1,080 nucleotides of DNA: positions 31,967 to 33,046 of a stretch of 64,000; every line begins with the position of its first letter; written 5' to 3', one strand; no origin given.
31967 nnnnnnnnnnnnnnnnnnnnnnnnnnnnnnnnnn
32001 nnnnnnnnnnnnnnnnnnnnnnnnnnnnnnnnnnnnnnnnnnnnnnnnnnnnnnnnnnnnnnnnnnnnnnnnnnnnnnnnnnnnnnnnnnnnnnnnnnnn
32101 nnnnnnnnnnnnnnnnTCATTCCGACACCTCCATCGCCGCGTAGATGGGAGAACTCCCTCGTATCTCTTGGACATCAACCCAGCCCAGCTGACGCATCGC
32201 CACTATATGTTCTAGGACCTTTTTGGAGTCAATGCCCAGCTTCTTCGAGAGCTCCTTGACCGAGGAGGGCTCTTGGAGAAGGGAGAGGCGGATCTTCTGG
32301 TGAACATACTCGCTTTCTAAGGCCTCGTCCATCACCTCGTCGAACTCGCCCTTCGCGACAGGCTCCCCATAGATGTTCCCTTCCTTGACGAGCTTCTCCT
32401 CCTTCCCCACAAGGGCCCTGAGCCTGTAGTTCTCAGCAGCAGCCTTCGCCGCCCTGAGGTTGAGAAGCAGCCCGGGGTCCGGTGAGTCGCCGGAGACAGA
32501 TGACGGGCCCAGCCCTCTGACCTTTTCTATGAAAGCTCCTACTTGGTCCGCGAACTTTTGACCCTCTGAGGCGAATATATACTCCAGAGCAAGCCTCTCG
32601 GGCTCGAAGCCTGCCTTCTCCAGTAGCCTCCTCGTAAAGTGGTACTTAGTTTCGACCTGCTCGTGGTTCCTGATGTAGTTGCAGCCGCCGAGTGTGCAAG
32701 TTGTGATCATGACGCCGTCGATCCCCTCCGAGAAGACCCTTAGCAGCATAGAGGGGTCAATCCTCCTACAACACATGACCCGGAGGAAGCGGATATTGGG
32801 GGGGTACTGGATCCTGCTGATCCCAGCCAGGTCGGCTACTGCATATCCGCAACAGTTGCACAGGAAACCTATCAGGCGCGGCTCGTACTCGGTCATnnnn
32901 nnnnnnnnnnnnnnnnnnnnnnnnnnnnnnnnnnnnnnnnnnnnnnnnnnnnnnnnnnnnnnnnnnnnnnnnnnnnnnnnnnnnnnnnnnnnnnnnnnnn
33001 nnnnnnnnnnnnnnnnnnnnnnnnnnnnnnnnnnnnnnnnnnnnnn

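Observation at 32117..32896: MvhD fused to a winged-helix/HTH-like C-terminal domain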

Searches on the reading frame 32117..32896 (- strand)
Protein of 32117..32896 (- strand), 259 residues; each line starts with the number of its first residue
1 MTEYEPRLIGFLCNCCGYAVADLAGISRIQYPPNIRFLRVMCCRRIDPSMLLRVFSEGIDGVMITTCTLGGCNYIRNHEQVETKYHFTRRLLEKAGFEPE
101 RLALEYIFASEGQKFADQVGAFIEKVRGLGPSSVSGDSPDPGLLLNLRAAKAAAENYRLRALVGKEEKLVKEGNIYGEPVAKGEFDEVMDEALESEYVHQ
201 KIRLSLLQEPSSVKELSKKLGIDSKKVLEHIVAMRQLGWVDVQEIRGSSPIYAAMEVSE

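Call 4: search_protein_families(library=pfam, proteins=[window:32117-32896:-], max_evalue=1)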
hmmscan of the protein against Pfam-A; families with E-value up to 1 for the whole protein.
window:32117-32896:- (259 aa): 13 families
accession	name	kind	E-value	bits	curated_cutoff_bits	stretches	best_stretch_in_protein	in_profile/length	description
PF02662.21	FlpD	-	1.9e-39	134.9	22.3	1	9-130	2-123/123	Methyl-viologen-reducing hydrogenase, delta subunit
PF21476.4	PF0610-like_N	-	1.8e-05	25.3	33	1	200-232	4-36/50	PF0610-like, N-terminal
PF01978.25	TrmB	-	0.00058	20.1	25.6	1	206-256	17-66/68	Sugar-specific transcriptional regulator TrmB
PF01022.26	HTH_5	-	0.002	18.4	22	1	205-241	10-46/47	Bacterial regulatory protein, arsR family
PF25212.1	HVO_A0114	-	0.0092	16.2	27.6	1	208-246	34-72/84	HVO_A0114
PF04760.21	IF2_N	-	0.011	15.9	25.3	1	212-230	5-23/53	Translation initiation factor IF-2, N-terminal region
PF13412.12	HTH_24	-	0.034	14.1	21.9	1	211-240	18-47/48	Winged helix-turn-helix DNA-binding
PF02861.25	Clp_N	-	0.079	13.6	20.7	0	204-235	20-52/53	Clp amino terminal domain, pathogenicity island component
PF24409.1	wHTH-PRTase_assc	-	0.084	13.4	27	1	209-242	10-43/83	wHTH-PRTase associated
PF01726.22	LexA_DNA_bind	-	0.085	13.1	23.7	1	209-244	24-60/65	LexA DNA binding domain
PF20978.2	Gta3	-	0.088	13.2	27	1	194-245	9-56/60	Glutamyl-tRNA amidotransferase complex subunit Gta3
PF12840.13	HTH_20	-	0.12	12.9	27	1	206-238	12-46/51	Helix-turn-helix domain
PF07528.20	DZF_N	-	0.2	12.1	27.1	1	180-241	144-206/210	DZF N-terminal domain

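Call 5: search_protein_families(library=ncbifam, proteins=[window:32117-32896:-], max_evalue=1)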
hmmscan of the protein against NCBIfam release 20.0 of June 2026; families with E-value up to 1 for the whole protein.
window:32117-32896:- (259 aa): 8 families
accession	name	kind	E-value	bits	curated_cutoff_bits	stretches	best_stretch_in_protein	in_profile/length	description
NF040770.1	hetero_SS_HdrA2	exception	8e-40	136.7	1100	1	4-132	646-774/777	CoB-CoM heterodisulfide reductase HdrA2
NF045873.1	F420_non_VhuD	exception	1.7e-29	102.6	215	1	5-134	1-130/132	F420-non-reducing hydrogenase iron-sulfur subunit VhuD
NF041891.1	hdrA_Methbact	equivalog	6.8e-12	44.4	1300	1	5-127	643-759/762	ferredoxin:CoB-CoM heterodisulfide reductase subunit HdrA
NF053602.1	Phr_regulator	exception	0.00086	18.9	320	1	199-241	14-56/191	heat shock transcription regulator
NF040851.1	tran_reg_TrmB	equivalog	0.0015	17.8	600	1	206-255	28-75/338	HTH-type sugar-sensing transcriptional regulator TrmB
NF041778.1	hetero_SS_HdrA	equivalog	0.036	11.9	1400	1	8-64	656-712/771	ferredoxin:CoB-CoM heterodisulfide reductase subunit HdrA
NF033788.1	HTH_metalloreg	subfamily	0.037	13.8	55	1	204-243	18-58/77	metalloregulator ArsR/SmtB family transcription factor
NF047906.1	CdPbTransRegCmtR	equivalog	0.051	13.5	150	1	200-243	24-67/104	Cd(II)/Pb(II)-sensing metalloregulatory transcriptional regulator CmtR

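Call 6: find_homologous_proteins(query=window:32117-32896:-)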
Query window:32117-32896:- (259 aa): 848 proteins with E <= 0.001 among 2763 candidates; the best 120 are listed.
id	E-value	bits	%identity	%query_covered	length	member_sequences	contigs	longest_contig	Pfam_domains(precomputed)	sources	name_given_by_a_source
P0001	9.4e-159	545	94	100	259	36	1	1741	PF02662.22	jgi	-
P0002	1.7e-139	482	82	100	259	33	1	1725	PF02662.22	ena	-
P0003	4.1e-135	467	79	99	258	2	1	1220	PF02662.22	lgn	-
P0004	2.7e-134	465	80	100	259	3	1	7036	PF02662.22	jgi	jgi:F420-non-reducing hydrogenase iron-sulfur subunit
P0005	7.3e-133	460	79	99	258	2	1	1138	PF02662.22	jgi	-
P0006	9.9e-133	460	78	99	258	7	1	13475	PF21476.5,PF02662.22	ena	-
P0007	1.9e-131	455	78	99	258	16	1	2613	PF02662.22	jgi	-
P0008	5.1e-108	379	77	85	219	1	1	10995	PF02662.22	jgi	jgi:coenzyme F420-reducing hydrogenase delta subunit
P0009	2.1e-105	370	65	99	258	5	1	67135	PF21476.5,PF02662.22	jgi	jgi:coenzyme F420-reducing hydrogenase delta subunit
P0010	3.3e-105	369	63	99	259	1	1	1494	PF21476.5,PF02662.22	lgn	-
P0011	6.0e-104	365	66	99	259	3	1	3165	PF02662.22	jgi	-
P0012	1.7e-102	361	62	100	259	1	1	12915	PF21476.5,PF02662.22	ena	-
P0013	1.8e-102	360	63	99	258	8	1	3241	PF21476.5,PF02662.22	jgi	-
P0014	3.4e-102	359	62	99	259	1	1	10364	PF21476.5,PF02662.22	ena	-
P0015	7.1e-102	358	62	99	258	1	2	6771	PF02662.22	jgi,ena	-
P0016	2.4e-101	357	63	100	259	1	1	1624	PF02662.22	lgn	-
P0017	4.1e-100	353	61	99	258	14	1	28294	PF02662.22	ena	-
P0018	7.2e-98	345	60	99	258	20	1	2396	PF02662.22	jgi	jgi:coenzyme F420-reducing hydrogenase delta subunit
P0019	8.9e-98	345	62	99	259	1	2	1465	PF21476.5,PF02662.22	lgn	-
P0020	3.9e-97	343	59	99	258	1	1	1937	PF21476.5,PF02662.22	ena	-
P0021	6.9e-97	342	61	99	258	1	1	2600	PF02662.22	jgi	-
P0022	4.7e-96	339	60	99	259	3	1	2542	PF21476.5,PF02662.22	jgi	-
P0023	2.1e-93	331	59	99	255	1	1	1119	PF21476.5,PF02662.22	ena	-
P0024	1.2e-92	328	57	100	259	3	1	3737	PF02662.22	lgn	-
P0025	5.1e-92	326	55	99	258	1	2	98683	PF02662.22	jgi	jgi:coenzyme F420-reducing hydrogenase delta subunit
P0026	1.1e-91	325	59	100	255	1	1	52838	PF02662.22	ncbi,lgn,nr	ncbi:hydrogenase iron-sulfur subunit [Candidatus Bathyarchaeota archaeon]|nr:hydrogenase iron-sulfur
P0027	2.8e-91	324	59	98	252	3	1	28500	PF02662.22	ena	-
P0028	3.0e-91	324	59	100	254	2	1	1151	PF21476.5,PF02662.22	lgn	-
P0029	6.2e-91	323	58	98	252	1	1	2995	PF02662.22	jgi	jgi:F420-non-reducing hydrogenase iron-sulfur subunit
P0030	1.0e-90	322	57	100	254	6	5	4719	PF12840.14,PF21476.5,PF02662.22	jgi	jgi:F420-non-reducing hydrogenase iron-sulfur subunit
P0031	1.5e-90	321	59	98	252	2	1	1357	PF21476.5,PF02662.22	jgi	-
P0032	1.5e-90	321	59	98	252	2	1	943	PF02662.22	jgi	jgi:F420-non-reducing hydrogenase iron-sulfur subunit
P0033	2.0e-90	321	56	98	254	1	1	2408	PF02662.22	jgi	jgi:F420-non-reducing hydrogenase iron-sulfur subunit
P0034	2.4e-90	321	58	99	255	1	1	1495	PF21476.5,PF02662.22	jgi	jgi:F420-non-reducing hydrogenase iron-sulfur subunit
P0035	3.3e-90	320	57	98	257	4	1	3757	PF21476.5,PF02662.22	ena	-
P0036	4.5e-90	320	57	99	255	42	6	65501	PF02662.22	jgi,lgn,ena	jgi:coenzyme F420-reducing hydrogenase delta subunit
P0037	7.5e-90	319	57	100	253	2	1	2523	PF21476.5,PF02662.22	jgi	jgi:F420-non-reducing hydrogenase iron-sulfur subunit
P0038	1.1e-89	319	54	99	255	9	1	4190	PF02662.22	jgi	jgi:coenzyme F420-reducing hydrogenase delta subunit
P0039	1.4e-89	318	56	100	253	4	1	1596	PF02662.22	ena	-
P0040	1.9e-89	318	57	100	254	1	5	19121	PF21476.5,PF02662.22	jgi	jgi:F420-non-reducing hydrogenase iron-sulfur subunit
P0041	2.4e-89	317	89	61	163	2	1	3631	PF02662.22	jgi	-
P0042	3.8e-89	317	54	100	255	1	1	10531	PF02662.22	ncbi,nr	ncbi:hydrogenase iron-sulfur subunit [Candidatus Bathyarchaeota archaeon]|nr:hydrogenase iron-sulfur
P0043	6.8e-89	316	56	98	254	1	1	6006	PF02662.22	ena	-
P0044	9.7e-89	315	54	100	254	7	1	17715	PF21476.5,PF02662.22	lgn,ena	-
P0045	2.4e-88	314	54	99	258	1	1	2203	PF02662.22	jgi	-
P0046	3.6e-88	314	57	100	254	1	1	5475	PF21476.5,PF02662.22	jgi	-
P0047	3.8e-88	313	57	100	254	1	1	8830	PF21476.5,PF02662.22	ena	-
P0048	3.9e-88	313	54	100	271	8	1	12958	PF21476.5,PF01022.27,PF02662.22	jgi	-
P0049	4.6e-88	313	57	100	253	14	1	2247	PF02662.22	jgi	-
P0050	1.0e-87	312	56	100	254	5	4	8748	PF21476.5,PF02662.22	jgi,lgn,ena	-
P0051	1.8e-87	311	56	100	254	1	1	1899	PF12840.14,PF21476.5,PF02662.22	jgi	jgi:F420-non-reducing hydrogenase iron-sulfur subunit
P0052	4.5e-87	310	56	99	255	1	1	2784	PF21476.5,PF01022.27,PF02662.22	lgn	-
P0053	6.0e-87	310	56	100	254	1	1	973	PF21476.5,PF02662.22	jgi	jgi:F420-non-reducing hydrogenase iron-sulfur subunit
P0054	2.3e-86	308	55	100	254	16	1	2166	PF12840.14,PF21476.5,PF02662.22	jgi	jgi:F420-non-reducing hydrogenase iron-sulfur subunit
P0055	2.5e-86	308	56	98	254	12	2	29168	PF02662.22,PF09339.17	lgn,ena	-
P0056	2.8e-86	307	54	99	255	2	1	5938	PF02662.22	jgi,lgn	jgi:F420-non-reducing hydrogenase iron-sulfur subunit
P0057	3.2e-86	307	56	100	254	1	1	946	PF21476.5,PF02662.22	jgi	jgi:F420-non-reducing hydrogenase iron-sulfur subunit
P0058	6.5e-86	306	55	100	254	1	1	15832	PF21476.5,PF02662.22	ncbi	-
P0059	1.3e-85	305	52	100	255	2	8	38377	PF02662.22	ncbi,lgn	-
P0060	1.8e-85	305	55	100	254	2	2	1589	PF21476.5,PF02662.22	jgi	-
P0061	8.4e-85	303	51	100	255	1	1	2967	PF02662.22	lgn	-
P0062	3.5e-84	300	51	100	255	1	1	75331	PF21476.5,PF02662.22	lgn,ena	-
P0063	4.9e-84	300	54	99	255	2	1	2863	PF02662.22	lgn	-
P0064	1.5e-83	298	51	99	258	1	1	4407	PF12840.14,PF02662.22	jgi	jgi:F420-non-reducing hydrogenase iron-sulfur subunit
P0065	1.6e-83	298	53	98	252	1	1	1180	PF02662.22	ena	-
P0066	1.9e-83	298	51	100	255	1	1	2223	PF21476.5,PF02662.22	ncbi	-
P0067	2.3e-83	298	52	98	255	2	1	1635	PF02662.22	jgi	-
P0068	4.8e-83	297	53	99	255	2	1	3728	PF21476.5,PF02662.22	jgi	jgi:F420-non-reducing hydrogenase iron-sulfur subunit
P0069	5.5e-83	297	51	98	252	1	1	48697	PF21476.5,PF13730.13,PF02662.22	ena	-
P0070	8.0e-83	296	50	100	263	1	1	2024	PF02662.22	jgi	-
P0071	1.1e-82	296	51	98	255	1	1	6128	PF02662.22,PF09339.17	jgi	jgi:F420-non-reducing hydrogenase iron-sulfur subunit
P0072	2.3e-81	291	52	98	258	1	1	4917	PF02662.22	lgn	-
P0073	3.0e-81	291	49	98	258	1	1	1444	PF12840.14,PF21476.5,PF02662.22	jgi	jgi:F420-non-reducing hydrogenase iron-sulfur subunit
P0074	4.1e-81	290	49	98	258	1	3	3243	PF12840.14,PF21476.5,PF02662.22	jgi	jgi:F420-non-reducing hydrogenase iron-sulfur subunit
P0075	1.3e-80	289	51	98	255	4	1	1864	PF02662.22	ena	-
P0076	2.2e-80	288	51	98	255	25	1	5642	PF02662.22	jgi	-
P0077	4.3e-80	287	50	98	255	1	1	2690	PF02662.22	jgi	jgi:F420-non-reducing hydrogenase iron-sulfur subunit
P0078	7.7e-80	286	49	100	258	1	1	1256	PF12840.14,PF21476.5,PF25212.3,PF01022.27,PF02662.22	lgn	-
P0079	8.0e-80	286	50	98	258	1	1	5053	PF21476.5,PF02662.22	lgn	-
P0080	9.0e-80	286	50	98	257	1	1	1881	PF12840.14,PF02662.22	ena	-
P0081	1.1e-79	286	50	100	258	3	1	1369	PF12840.14,PF21476.5,PF25212.3,PF01022.27,PF02662.22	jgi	jgi:F420-non-reducing hydrogenase iron-sulfur subunit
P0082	2.1e-79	285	50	98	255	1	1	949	PF02662.22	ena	-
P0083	2.6e-79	285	50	98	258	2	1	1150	PF02662.22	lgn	-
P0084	3.2e-79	284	50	98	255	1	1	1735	PF02662.22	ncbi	-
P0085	4.5e-79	284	50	98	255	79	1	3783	PF02662.22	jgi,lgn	jgi:F420-non-reducing hydrogenase iron-sulfur subunit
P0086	5.0e-79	284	55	99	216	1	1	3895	PF21476.5,PF02662.22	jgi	-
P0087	6.8e-79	283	49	98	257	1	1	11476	PF21476.5,PF02662.22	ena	-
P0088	1.1e-78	283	49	98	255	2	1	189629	PF02662.22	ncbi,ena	-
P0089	1.2e-78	282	51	99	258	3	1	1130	PF02662.22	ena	-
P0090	1.4e-78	282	49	100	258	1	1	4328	PF12840.14,PF21476.5,PF25212.3,PF01022.27,PF02662.22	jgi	jgi:F420-non-reducing hydrogenase iron-sulfur subunit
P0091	1.4e-78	282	48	98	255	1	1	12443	PF02662.22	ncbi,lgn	-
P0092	2.5e-78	281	50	98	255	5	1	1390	PF02662.22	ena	-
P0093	2.9e-78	281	50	98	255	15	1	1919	PF02662.22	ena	-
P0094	3.3e-78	281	50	98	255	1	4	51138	PF02662.22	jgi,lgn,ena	-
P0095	6.3e-78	280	50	98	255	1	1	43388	PF02662.22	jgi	jgi:F420-non-reducing hydrogenase iron-sulfur subunit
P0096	7.1e-78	280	49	98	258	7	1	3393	PF21476.5,PF02662.22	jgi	-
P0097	7.6e-78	280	50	98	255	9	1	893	PF02662.22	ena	-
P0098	1.2e-77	279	48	99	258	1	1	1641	PF02662.22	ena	-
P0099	1.3e-77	279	48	99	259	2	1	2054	PF02662.22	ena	-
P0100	3.4e-77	278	48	98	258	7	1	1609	PF12840.14,PF13412.13,PF08279.19,PF21476.5,PF02662.22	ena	-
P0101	3.1e-76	274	48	98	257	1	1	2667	PF02662.22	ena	-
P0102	1.1e-75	273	49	98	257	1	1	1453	PF12840.14,PF02662.22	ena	-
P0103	1.3e-75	272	47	99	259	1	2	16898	PF21476.5,PF02662.22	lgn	-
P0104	3.0e-75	271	49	99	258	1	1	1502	PF02662.22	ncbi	-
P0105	3.0e-75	271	49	99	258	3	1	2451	PF02662.22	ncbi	-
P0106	3.0e-75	271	49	99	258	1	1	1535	PF02662.22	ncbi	-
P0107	3.0e-75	271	47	98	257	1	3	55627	PF12840.14,PF25212.3,PF02662.22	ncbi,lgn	ncbi:MAG: hydrogenase iron-sulfur subunit [Candidatus Bathyarchaeia archaeon]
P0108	4.2e-75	271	49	99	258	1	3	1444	PF02662.22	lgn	-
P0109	7.9e-75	270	48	99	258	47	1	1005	PF02662.22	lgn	-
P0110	1.3e-74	269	48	100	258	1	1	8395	PF02662.22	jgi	jgi:coenzyme F420-reducing hydrogenase delta subunit/predicted transcriptional regulator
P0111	2.1e-74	268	49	99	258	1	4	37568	PF02662.22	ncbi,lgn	-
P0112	2.8e-74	268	48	99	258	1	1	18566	PF02662.22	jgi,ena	-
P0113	2.9e-74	268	48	99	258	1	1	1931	PF02662.22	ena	-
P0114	3.9e-74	268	48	97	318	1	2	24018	PF02662.22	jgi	jgi:coenzyme F420-reducing hydrogenase delta subunit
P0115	3.9e-74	268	49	99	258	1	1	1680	PF02662.22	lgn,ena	-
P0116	6.3e-74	267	48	99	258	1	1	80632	PF02662.22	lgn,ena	-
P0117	9.3e-74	266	47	100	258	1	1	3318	PF02662.22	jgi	jgi:coenzyme F420-reducing hydrogenase delta subunit/predicted transcriptional regulator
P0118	1.0e-73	266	50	100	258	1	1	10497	PF02662.22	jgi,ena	-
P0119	1.2e-73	266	47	99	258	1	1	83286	PF02662.22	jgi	-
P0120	1.8e-73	265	47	98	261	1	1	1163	PF02662.22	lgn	-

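Call 13: find_encoding_contigs(protein=P0088, flank=10000, max_places=2)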
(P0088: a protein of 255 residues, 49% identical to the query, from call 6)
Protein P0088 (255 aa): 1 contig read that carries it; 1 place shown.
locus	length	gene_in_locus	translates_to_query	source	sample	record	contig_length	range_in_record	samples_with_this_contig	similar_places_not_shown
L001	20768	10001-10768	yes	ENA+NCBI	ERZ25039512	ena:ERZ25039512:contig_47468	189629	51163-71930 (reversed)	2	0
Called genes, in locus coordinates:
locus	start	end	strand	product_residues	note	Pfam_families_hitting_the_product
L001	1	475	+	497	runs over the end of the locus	PF00890:FAD_binding_2, PF01266:DAO (faint), PF01494:FAD_binding_3 (faint), PF03486:HI0933_like (weak), PF07992:Pyr_redox_2 (faint)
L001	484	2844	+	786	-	PF13450:NAD_binding_8, PF00037:Fer4 (weak), PF13187:Fer4_9, PF00037:Fer4 (weak), PF12838:Fer4_7, PF13187:Fer4_9, PF13237:Fer4_10, PF02662:FlpD, +15 more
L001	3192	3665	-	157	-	PF00106:adh_short, PF13561:adh_short_C2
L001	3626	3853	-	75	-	PF00106:adh_short, PF13561:adh_short_C2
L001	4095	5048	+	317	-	PF00390:malic, PF03949:Malic_M (weak)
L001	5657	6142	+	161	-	PF13183:Fer4_8, PF13237:Fer4_10 (weak), PF13187:Fer4_9 (weak), PF13534:Fer4_17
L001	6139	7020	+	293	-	PF02754:CCG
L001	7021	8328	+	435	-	PF00070:Pyr_redox (faint), PF00890:FAD_binding_2 (weak), PF01266:DAO (weak), PF07992:Pyr_redox_2 (faint), PF12831:FAD_oxidored, PF13450:NAD_binding_8 (weak), PF12837:Fer4_6 (faint)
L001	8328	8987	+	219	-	PF00890:FAD_binding_2, PF01266:DAO, PF12831:FAD_oxidored, PF13450:NAD_binding_8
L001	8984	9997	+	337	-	PF25160:LdpA_Fe-S-bd (faint), PF13484:Fer4_16 (faint), PF12838:Fer4_7 (weak), PF00037:Fer4, PF12837:Fer4_6 (weak), PF13237:Fer4_10 (weak), PF14697:Fer4_21, PF13187:Fer4_9 (weak), +1 more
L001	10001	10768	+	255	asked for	PF02662:FlpD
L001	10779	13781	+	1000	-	PF00890:FAD_binding_2 (weak), PF01266:DAO (weak), PF07992:Pyr_redox_2, PF12831:FAD_oxidored, PF12838:Fer4_7, PF07992:Pyr_redox_2, PF13450:NAD_binding_8, PF14697:Fer4_21, +22 more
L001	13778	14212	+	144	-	PF02662:FlpD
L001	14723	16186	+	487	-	PF02754:CCG, PF01058:Oxidored_q6 (weak)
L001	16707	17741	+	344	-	PF00374:NiFeSe_Hases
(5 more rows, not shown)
